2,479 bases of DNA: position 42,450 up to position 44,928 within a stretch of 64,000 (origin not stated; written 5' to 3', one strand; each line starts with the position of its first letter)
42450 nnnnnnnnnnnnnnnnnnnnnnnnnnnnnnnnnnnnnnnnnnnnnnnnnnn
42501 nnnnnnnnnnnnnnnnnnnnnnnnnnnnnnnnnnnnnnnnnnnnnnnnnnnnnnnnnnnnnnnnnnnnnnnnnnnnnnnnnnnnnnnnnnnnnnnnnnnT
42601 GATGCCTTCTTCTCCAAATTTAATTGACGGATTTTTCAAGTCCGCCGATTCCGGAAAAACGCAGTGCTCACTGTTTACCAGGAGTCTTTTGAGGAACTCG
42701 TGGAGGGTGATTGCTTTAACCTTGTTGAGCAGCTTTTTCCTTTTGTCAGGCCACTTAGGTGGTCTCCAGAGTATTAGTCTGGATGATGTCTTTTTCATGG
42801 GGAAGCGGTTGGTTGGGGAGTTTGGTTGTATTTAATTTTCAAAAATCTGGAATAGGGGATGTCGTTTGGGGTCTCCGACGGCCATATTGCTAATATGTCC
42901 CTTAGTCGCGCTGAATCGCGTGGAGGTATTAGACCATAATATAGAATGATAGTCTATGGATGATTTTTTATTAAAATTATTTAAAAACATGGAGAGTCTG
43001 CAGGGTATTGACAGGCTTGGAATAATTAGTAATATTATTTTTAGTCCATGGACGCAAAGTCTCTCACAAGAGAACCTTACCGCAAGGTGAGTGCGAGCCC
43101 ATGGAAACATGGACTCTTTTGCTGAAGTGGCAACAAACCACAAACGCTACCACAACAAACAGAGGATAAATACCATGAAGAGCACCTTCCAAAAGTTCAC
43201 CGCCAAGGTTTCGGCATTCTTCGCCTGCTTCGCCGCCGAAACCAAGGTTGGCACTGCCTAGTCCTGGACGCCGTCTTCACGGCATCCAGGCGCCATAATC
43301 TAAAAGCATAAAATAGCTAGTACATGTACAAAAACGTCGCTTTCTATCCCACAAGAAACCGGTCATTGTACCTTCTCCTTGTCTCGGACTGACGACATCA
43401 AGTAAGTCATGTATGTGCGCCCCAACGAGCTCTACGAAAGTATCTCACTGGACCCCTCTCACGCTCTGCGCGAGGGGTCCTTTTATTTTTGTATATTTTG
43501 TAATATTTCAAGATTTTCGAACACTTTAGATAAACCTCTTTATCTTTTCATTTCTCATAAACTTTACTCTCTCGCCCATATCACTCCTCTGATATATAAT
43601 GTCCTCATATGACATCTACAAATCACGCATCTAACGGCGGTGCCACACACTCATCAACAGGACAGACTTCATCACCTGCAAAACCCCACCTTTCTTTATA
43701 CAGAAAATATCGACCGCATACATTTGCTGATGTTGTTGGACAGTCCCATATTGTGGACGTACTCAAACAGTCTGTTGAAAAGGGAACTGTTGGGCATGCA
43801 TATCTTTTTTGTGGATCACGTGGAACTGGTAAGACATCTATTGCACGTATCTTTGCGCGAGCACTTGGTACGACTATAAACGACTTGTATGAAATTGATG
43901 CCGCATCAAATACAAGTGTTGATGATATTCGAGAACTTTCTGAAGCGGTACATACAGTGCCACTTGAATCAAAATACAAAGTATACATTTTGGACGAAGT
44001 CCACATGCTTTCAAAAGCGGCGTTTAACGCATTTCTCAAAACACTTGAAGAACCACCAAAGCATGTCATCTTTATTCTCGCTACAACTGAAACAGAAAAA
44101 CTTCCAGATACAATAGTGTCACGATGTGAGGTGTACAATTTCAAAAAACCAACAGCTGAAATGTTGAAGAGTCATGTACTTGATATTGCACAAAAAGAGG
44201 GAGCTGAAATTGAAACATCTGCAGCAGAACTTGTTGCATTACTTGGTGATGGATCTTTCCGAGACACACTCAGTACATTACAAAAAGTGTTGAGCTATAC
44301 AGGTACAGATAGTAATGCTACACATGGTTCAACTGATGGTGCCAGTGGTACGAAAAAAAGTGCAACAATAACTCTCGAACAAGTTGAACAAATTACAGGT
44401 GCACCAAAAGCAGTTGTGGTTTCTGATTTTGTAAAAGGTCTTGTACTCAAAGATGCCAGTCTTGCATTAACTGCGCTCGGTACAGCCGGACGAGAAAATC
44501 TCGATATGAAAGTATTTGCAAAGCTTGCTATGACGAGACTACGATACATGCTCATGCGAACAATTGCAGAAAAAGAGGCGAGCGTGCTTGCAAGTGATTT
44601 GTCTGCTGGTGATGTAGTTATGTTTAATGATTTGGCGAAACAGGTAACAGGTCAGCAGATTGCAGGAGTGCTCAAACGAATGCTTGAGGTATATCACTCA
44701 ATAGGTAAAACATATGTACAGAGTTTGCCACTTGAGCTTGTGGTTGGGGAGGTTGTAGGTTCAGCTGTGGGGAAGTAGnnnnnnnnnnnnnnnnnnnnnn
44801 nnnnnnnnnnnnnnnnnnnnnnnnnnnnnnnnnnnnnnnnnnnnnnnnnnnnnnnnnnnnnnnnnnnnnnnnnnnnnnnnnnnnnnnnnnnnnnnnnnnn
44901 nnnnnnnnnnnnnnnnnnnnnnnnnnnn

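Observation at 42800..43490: GC-rich, ORF-poor ~700-nt block upstream of dnaX ending in a strong terminator: candidate structured ncRNA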

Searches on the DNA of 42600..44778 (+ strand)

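Call 4: search_rna_families(source=window, start=42600, end=43700, threshold=evalue, max_evalue=10, show_alignments=3)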
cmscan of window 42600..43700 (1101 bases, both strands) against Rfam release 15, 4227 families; matches with E-value up to 10: 2.
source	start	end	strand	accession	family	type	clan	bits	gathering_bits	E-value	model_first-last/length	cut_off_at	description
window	43450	43511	-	RF02844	RefA9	Gene; antisense;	-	24.8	49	0.31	1-64/64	no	Enterococcus sRNA A9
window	43212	43235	+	RF00505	RydC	Gene; sRNA;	-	17.1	48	3.6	15-38/64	no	RydC RNA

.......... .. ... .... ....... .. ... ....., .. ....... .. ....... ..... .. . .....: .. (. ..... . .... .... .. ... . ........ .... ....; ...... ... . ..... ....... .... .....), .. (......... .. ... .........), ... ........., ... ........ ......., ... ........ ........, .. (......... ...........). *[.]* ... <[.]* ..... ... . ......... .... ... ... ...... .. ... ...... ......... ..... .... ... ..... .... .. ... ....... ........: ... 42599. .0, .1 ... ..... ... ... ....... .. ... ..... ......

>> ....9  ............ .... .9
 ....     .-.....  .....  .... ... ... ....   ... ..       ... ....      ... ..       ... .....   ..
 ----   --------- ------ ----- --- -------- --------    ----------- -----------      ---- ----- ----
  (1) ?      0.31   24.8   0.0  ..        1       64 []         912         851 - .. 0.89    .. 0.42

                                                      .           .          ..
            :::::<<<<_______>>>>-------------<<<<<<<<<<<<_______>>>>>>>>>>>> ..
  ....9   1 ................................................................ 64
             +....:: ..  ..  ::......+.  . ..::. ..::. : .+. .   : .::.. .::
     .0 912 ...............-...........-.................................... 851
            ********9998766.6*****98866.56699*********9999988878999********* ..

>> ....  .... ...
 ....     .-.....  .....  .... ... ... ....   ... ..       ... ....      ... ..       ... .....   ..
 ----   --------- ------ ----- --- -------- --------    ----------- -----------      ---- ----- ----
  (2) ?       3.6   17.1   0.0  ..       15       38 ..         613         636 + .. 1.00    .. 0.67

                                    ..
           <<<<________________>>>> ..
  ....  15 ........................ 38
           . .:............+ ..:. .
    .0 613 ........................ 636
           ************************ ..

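Call 16: search_rna_families(sources=[L001, L002, L003, L004, L005, L014], threshold=gathering)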
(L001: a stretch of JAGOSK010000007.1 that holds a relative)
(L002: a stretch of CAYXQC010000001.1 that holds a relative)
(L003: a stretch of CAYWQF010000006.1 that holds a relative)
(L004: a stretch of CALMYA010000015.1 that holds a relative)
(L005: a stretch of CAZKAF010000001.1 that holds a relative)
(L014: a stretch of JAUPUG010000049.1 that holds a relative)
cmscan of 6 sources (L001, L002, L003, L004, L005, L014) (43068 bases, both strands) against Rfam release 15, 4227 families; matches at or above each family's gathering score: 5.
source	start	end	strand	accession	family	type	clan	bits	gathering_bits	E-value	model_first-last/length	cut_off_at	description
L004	5237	5307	+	RF00005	tRNA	Gene; tRNA;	CL00001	58.9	29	2.4e-10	1-71/71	no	tRNA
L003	5211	5281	+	RF00005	tRNA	Gene; tRNA;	CL00001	58.7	29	2.7e-10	1-71/71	no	tRNA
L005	5207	5277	+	RF00005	tRNA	Gene; tRNA;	CL00001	58.1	29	4.1e-10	1-71/71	no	tRNA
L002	6155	6225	+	RF00005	tRNA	Gene; tRNA;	CL00001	50.9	29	3.9e-08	1-71/71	no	tRNA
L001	6146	6216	+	RF00005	tRNA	Gene; tRNA;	CL00001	49.7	29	8e-08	1-71/71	no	tRNA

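Call 23: search_rna_families(sources=[L006, L007, L008, L009, L011, L012, L013, L015, L018, L020, L021, L022, L026], threshold=gathering)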
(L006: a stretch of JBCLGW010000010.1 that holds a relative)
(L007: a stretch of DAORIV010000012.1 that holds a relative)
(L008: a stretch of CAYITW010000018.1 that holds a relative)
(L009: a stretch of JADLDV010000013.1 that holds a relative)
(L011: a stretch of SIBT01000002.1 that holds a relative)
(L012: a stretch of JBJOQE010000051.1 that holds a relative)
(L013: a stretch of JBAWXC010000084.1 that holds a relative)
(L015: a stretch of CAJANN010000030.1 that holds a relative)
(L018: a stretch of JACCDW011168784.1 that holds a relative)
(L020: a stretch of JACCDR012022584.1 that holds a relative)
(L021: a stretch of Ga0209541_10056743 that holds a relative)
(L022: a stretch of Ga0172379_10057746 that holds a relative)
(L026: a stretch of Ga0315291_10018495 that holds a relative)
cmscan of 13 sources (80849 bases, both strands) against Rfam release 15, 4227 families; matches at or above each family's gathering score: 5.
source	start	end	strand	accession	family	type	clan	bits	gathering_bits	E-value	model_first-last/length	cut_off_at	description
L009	8427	8497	+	RF00005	tRNA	Gene; tRNA;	CL00001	63.8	29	2e-11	1-71/71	no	tRNA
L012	5097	5167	+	RF00005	tRNA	Gene; tRNA;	CL00001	63.5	29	2.5e-11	1-71/71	no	tRNA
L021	2259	2329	+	RF00005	tRNA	Gene; tRNA;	CL00001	63.5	29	2.5e-11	1-71/71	no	tRNA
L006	5065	5135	+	RF00005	tRNA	Gene; tRNA;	CL00001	61.7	29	7.6e-11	1-71/71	no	tRNA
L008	5715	5785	+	RF00005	tRNA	Gene; tRNA;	CL00001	55.8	29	3.1e-09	1-71/71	no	tRNA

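Call 51: search_rna_families(sources=[L034, L037, L001, L028, L044, L043, L040, L036], threshold=evalue, max_evalue=1)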
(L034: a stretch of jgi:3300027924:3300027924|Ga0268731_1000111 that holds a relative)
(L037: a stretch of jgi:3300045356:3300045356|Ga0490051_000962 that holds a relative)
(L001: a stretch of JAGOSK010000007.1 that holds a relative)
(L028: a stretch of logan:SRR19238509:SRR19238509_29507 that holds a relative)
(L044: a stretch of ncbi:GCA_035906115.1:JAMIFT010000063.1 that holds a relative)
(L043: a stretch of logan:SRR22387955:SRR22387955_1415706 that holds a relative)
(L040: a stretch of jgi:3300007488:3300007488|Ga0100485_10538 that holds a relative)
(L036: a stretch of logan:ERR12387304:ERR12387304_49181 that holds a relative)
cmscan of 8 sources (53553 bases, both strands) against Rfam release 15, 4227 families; matches with E-value up to 1: 8.
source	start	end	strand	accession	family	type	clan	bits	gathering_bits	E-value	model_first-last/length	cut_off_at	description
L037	4260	4330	+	RF00005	tRNA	Gene; tRNA;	CL00001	57.8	29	5.8e-10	1-71/71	no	tRNA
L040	5849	5919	+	RF00005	tRNA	Gene; tRNA;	CL00001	56.3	29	1.6e-09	1-71/71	no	tRNA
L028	5276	5346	+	RF00005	tRNA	Gene; tRNA;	CL00001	55.4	29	2.7e-09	1-71/71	no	tRNA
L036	4319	4389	+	RF00005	tRNA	Gene; tRNA;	CL00001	52.5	29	1.7e-08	1-71/71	no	tRNA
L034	5617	5687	+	RF00005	tRNA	Gene; tRNA;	CL00001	49.7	29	9.9e-08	1-71/71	no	tRNA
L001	6146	6216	+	RF00005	tRNA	Gene; tRNA;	CL00001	49.7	29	9.9e-08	1-71/71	no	tRNA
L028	1654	1767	+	RF02053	STnc430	Gene; sRNA;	-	31.7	47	0.38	1-162/162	no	Enterobacterial sRNA STnc430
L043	1679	1899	-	RF00230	T-box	Cis-reg; leader;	-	25.8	93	0.082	1-219/219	no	T-box leader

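Call 78: search_with_rna_model(model_id=R1, source=L034, start=1500, end=4500, filters=off, max_evalue=10, show_alignments=2)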
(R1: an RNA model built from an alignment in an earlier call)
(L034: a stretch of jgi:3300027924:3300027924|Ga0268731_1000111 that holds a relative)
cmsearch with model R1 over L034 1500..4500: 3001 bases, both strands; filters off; matches with E-value up to 10: 12.
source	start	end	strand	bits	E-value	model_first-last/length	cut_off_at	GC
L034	2571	2606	+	7.3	0.36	1-133/133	no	0.31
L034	4381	4458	+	4.3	1.3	1-133/133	no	0.32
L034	1857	1889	+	3.5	1.9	76-111/133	no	0.39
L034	4030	4069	-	1.7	4.4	1-133/133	no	0.45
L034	3351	3449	+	1.6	4.4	1-133/133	no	0.38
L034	2212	2236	+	1.1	5.8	1-133/133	no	0.32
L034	1966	2124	-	0.5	7.4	1-133/133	no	0.38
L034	3571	3606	+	0.2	8.3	1-133/133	no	0.44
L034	4377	4406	-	0.1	8.9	82-111/133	no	0.33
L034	1786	1803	+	0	9.1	1-133/133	no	0.28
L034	1706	1771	+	-0.2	9.9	1-133/133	no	0.3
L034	2927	2950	-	-0.2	9.9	1-133/133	no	0.42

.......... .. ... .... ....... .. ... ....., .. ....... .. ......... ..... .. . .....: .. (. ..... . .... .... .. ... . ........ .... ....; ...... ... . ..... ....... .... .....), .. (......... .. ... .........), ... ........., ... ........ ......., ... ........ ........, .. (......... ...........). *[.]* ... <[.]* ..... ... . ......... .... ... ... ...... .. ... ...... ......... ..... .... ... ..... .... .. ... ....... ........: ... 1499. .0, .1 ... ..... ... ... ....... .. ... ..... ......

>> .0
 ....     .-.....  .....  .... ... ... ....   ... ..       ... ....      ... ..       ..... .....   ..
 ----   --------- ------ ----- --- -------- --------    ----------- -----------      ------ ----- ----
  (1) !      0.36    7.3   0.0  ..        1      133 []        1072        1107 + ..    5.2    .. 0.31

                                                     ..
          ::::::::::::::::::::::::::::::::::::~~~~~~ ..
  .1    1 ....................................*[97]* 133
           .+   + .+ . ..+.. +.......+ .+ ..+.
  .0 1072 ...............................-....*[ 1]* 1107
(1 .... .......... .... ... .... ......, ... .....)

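Call 86: search_rna_families(sources=[L008, L020, L007, L003, L004, L006, L005], threshold=evalue, max_evalue=5)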
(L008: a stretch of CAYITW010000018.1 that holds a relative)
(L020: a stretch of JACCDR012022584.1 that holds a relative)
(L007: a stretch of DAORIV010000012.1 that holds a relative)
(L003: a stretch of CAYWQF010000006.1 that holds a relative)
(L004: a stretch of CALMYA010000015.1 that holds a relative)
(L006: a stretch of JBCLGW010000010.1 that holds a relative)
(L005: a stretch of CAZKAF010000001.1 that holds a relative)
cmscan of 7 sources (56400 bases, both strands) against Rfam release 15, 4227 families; matches with E-value up to 5: 16.
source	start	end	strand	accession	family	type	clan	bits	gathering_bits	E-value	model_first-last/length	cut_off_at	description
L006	5065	5135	+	RF00005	tRNA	Gene; tRNA;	CL00001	61.7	29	5.3e-11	1-71/71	no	tRNA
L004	5237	5307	+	RF00005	tRNA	Gene; tRNA;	CL00001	58.9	29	3.1e-10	1-71/71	no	tRNA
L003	5211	5281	+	RF00005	tRNA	Gene; tRNA;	CL00001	58.7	29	3.5e-10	1-71/71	no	tRNA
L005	5207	5277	+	RF00005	tRNA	Gene; tRNA;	CL00001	58.1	29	5.3e-10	1-71/71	no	tRNA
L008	5715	5785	+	RF00005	tRNA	Gene; tRNA;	CL00001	55.8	29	2.2e-09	1-71/71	no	tRNA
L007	5068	5121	+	RF02064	STnc370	Gene; sRNA;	-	31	54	3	1-71/71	no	Enterobacterial sRNA STnc370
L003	5427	5489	-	RF01859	Phe_leader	Cis-reg; leader;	-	29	55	0.85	1-125/125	no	Phenylalanine leader peptide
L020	5171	5276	-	RF02579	tsr26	Gene; sRNA;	-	27.1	141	4.6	1-122/122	no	S. aureus tsr26 small RNA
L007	5077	5126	+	RF03940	MIR9563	Gene; miRNA;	-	25.5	90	1.5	26-102/127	no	MIR9563 microRNA precursor family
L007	5077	5126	-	RF03940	MIR9563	Gene; miRNA;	-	25.5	90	1.5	26-102/127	no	MIR9563 microRNA precursor family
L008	1296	1339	+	RF01068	Guanidine-II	Cis-reg; riboswitch;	-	24.5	32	0.82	1-48/48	no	Guanidine-II riboswitch aptamer (mini-ykkC)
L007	2831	2862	+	RF00262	sar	Gene; antisense;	-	24.5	43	1.5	33-64/68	no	sar RNA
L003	2370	2463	-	RF01416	NrrF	Gene; antisense;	-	22.9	60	2.6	1-160/160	no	NrrF RNA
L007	2831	2862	+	RF00236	ctRNA_pGA1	Gene; antisense;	-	22.2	45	4.5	34-65/79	no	ctRNA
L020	4241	4360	+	RF02111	IS009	Gene;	-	18.8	117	3.2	1-199/199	no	IS009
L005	876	936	-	RF01119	sR32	Gene; snRNA; snoRNA; CD-box;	-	17.7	40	2.1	1-57/57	no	Small nucleolar RNA sR32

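Call 100: search_dna_similar(query=window:42800-43610:+, collection=phages, mode=distant, max_evalue=0.01)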
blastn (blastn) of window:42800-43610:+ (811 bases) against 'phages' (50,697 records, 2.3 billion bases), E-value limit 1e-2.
No match.

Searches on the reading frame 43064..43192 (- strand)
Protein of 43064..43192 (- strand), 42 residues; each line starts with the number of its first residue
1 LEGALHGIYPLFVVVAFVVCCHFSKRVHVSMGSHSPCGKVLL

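Call 97: search_protein_families(library=pfam, proteins=[window:43064-43192:-], max_evalue=1)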
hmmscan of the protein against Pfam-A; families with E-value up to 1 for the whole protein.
window:43064-43192:- (42 aa): 1 family
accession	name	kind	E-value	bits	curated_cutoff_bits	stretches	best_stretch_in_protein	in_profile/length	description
PF05083.18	LST1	-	0.14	12.8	22.3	1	6-28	2-24/78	LST-1 protein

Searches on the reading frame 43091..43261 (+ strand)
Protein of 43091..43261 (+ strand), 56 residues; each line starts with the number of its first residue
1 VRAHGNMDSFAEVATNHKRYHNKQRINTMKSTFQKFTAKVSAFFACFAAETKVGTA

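Call 97: search_protein_families(library=pfam, proteins=[window:43091-43261:+], max_evalue=1)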
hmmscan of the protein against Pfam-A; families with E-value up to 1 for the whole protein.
window:43091-43261:+ (56 aa): 1 family
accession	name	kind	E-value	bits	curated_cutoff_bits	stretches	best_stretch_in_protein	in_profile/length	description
PF04426.17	Bul1_C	-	0.066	13.1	24.2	1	16-50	67-101/272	Bul1 C terminus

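Call 98: find_homologous_proteins(query=window:43091-43258:+, max_evalue=10)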
Query seq(56 aa): no candidate shares three 5-residue words with the query. No homologue found.
